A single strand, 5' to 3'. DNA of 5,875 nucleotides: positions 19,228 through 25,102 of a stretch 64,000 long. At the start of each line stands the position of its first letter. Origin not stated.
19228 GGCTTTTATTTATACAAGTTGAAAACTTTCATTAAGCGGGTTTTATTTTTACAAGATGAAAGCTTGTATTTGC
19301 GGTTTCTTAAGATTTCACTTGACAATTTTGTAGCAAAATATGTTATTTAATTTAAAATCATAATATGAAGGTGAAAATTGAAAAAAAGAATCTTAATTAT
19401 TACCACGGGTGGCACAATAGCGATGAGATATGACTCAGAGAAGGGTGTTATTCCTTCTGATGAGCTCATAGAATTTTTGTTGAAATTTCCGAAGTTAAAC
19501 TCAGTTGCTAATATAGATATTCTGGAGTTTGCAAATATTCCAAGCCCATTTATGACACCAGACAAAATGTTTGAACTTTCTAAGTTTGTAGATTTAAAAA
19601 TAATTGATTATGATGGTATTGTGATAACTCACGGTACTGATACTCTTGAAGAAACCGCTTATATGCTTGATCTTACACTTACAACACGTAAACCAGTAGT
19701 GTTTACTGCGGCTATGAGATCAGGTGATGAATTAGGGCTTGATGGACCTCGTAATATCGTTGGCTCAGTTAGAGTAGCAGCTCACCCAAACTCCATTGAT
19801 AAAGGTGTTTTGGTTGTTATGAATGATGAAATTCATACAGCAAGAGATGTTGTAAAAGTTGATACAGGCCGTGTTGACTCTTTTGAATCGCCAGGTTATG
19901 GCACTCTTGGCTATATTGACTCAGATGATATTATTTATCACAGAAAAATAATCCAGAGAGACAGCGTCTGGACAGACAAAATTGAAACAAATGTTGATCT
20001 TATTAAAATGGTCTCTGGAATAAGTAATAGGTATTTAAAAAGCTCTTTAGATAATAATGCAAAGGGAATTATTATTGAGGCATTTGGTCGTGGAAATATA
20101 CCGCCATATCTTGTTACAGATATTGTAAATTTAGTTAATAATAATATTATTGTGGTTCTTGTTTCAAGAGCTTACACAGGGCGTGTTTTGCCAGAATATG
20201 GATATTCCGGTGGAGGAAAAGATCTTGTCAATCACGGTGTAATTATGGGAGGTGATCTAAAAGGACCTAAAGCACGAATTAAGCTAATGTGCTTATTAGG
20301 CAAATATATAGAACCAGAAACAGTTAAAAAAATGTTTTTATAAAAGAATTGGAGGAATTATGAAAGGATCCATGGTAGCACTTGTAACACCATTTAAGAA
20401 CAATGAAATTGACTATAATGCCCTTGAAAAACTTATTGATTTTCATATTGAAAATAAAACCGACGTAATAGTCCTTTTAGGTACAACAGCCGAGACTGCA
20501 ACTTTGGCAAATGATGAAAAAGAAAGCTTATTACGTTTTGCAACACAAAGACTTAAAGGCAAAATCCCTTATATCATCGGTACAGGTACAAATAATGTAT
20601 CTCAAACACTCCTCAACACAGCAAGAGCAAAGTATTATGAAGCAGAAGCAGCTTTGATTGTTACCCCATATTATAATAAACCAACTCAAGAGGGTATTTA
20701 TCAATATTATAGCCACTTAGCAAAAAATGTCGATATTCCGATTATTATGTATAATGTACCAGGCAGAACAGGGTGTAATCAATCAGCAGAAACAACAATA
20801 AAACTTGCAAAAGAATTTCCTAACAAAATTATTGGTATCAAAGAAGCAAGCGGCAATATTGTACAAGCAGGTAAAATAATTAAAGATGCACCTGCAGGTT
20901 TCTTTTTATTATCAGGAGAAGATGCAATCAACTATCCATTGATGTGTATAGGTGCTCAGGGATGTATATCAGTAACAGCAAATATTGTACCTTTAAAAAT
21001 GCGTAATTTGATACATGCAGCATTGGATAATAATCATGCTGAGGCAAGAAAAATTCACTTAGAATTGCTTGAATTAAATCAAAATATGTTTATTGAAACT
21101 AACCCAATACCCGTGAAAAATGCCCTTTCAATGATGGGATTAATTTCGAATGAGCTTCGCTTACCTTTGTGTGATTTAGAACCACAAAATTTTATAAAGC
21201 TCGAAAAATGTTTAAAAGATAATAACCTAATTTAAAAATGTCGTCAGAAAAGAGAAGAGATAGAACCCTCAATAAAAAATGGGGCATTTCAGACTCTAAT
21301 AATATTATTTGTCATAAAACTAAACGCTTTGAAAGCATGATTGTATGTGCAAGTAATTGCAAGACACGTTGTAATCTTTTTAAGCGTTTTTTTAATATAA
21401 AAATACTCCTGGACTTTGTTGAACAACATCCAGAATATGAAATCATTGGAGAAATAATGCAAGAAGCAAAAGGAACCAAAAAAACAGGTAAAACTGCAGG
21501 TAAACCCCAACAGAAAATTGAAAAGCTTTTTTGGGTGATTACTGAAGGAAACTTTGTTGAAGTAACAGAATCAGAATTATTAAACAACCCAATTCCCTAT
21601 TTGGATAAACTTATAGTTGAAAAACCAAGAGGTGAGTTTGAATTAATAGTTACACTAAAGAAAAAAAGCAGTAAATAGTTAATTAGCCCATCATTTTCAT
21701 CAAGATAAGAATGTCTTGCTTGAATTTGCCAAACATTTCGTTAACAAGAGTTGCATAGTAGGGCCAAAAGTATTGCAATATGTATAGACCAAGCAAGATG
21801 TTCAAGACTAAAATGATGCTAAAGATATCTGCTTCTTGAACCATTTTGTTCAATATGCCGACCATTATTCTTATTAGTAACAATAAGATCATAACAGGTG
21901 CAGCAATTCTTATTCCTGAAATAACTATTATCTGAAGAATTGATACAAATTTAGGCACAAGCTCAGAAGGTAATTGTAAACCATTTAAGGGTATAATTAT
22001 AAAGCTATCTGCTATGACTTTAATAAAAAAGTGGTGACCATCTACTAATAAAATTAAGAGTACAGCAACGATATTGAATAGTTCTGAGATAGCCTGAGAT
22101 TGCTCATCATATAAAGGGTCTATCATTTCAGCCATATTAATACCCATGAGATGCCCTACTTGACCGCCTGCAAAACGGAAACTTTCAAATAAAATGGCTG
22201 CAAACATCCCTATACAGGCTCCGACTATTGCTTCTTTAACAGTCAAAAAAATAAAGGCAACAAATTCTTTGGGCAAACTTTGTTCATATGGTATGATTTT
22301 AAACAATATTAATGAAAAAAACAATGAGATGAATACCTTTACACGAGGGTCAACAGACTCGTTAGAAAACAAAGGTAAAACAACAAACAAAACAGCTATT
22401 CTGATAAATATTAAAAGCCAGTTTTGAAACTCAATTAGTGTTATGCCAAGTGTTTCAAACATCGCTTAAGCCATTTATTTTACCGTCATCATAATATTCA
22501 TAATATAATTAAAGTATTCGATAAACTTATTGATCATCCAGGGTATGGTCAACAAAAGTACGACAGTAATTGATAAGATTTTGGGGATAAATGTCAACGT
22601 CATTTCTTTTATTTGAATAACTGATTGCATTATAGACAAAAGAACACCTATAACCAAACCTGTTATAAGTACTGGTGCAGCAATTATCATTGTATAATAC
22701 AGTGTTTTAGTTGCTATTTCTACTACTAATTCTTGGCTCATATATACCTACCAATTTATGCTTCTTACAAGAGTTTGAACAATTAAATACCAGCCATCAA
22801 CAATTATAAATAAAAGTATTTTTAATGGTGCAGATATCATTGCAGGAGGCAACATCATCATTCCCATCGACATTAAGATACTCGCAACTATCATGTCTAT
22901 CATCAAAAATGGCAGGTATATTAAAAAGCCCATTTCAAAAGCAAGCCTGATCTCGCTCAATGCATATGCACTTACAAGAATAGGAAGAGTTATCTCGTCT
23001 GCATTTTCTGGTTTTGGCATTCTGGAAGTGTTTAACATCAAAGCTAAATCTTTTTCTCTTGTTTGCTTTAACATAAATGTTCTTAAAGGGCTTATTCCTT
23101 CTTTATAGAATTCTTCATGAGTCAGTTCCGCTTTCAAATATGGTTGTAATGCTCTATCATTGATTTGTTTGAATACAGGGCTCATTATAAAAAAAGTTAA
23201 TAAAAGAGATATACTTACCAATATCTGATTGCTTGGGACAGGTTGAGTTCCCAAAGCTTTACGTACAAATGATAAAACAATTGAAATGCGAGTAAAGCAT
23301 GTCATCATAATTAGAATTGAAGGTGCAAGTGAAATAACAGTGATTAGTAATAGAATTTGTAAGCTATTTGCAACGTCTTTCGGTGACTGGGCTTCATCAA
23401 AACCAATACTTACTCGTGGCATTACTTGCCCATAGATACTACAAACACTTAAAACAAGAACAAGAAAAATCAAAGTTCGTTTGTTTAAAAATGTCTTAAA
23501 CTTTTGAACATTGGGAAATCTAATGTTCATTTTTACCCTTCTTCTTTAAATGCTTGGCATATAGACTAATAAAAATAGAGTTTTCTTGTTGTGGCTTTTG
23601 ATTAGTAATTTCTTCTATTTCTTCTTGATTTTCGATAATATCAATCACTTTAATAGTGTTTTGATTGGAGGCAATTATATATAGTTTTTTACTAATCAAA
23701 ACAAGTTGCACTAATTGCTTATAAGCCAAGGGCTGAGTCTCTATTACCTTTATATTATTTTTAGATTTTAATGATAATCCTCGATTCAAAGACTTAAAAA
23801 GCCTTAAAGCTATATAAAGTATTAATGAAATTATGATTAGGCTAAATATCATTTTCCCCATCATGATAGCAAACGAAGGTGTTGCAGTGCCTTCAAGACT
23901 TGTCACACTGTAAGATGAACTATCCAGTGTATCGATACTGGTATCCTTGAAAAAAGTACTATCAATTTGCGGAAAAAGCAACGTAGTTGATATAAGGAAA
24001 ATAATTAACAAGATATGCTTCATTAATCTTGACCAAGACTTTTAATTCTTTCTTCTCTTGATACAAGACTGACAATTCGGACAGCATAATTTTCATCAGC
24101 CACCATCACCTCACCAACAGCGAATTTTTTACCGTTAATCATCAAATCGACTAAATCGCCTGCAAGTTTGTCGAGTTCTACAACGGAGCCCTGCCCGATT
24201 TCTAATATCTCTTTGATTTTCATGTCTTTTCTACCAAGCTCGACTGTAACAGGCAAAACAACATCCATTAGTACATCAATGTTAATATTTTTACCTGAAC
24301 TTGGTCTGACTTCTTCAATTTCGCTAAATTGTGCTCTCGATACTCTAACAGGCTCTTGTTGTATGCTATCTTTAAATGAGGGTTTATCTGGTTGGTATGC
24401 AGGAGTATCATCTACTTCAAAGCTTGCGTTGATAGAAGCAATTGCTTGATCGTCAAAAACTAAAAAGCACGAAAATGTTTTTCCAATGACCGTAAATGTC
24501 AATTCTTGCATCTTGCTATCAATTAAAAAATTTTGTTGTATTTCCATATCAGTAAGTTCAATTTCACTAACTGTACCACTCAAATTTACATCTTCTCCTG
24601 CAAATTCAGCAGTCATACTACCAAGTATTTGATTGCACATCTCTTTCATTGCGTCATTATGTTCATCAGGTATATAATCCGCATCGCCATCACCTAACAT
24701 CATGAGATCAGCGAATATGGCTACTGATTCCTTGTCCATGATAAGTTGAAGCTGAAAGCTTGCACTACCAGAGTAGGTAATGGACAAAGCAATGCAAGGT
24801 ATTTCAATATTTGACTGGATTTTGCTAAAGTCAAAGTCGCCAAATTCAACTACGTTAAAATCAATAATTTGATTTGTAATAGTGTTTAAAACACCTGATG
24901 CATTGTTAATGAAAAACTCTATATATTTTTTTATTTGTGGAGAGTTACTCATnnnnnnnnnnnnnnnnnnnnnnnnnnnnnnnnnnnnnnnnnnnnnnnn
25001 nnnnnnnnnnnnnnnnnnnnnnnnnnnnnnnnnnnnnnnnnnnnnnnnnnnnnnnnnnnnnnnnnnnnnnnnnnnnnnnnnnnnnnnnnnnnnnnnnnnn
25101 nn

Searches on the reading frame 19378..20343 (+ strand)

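Call 70: search_protein_families(library=pfam, proteins=[window:19378-20343:+], max_evalue=0.00001)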
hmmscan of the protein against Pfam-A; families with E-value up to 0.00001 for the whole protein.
window:19378-20343:+ (321 aa): 2 families
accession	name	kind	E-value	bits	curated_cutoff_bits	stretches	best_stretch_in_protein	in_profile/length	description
PF00710.25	Asparaginase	-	2.4e-60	203.8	22.5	1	4-191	1-191/193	Asparaginase, N-terminal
PF17763.6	Asparaginase_C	-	3.7e-32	111.1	34.6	1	205-320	1-114/114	Glutaminase/Asparaginase C-terminal domain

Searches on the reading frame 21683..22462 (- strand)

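Call 70: search_protein_families(library=pfam, proteins=[window:21683-22462:-], max_evalue=0.00001)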
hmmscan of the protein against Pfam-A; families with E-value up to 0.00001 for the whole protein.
window:21683-22462:- (259 aa): 1 family
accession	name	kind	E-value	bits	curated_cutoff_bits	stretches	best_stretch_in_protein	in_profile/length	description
PF01311.25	Bac_export_1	-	2e-53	181.8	27.8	1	14-245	3-228/230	Bacterial export proteins, family 1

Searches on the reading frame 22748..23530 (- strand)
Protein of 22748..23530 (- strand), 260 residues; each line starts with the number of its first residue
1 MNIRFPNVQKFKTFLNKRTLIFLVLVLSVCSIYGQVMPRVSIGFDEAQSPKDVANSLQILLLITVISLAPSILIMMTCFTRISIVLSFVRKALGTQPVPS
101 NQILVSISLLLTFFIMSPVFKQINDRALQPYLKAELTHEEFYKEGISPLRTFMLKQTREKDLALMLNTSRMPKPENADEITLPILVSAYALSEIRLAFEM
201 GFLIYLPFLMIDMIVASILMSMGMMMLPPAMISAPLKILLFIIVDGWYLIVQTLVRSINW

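Call 70: search_protein_families(library=pfam, proteins=[window:22748-23530:-], max_evalue=0.00001)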
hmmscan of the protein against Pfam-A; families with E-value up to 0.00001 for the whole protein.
window:22748-23530:- (260 aa): 1 family
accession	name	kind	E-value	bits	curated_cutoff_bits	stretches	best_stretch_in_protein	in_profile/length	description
PF00813.25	FliP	-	3.3e-78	262.5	26.9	1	62-254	1-191/191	FliP family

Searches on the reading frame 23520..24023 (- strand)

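Call 70: search_protein_families(library=pfam, proteins=[window:23520-24023:-], max_evalue=0.00001)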
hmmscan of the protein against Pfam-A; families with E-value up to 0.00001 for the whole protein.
window:23520-24023:- (167 aa): 1 family
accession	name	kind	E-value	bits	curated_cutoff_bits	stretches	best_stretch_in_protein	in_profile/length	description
PF04347.18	FliO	-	4.7e-09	36.7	22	1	82-159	13-86/91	Flagellar biosynthesis protein, FliO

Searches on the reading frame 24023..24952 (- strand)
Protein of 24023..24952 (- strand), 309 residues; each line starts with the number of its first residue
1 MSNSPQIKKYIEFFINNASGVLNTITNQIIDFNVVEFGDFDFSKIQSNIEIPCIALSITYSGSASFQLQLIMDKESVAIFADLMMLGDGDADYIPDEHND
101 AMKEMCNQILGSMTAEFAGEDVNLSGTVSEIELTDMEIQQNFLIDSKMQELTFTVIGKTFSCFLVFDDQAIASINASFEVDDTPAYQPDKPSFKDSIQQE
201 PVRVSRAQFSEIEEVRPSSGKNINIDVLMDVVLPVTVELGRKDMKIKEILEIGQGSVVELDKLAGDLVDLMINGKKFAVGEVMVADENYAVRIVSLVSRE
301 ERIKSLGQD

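Call 70: search_protein_families(library=pfam, proteins=[window:24023-24952:-], max_evalue=0.00001)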
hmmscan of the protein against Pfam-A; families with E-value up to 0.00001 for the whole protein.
window:24023-24952:- (309 aa): 2 families
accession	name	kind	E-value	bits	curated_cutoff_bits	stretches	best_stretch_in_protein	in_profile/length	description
PF01052.25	FliMN_C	-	1.7e-20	73.1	23.8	1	228-297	3-72/73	Type III flagellar switch regulator (C-ring) FliN C-term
PF13690.11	CheX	-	1.3e-08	35.2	27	1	57-125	4-68/94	Chemotaxis phosphatase CheX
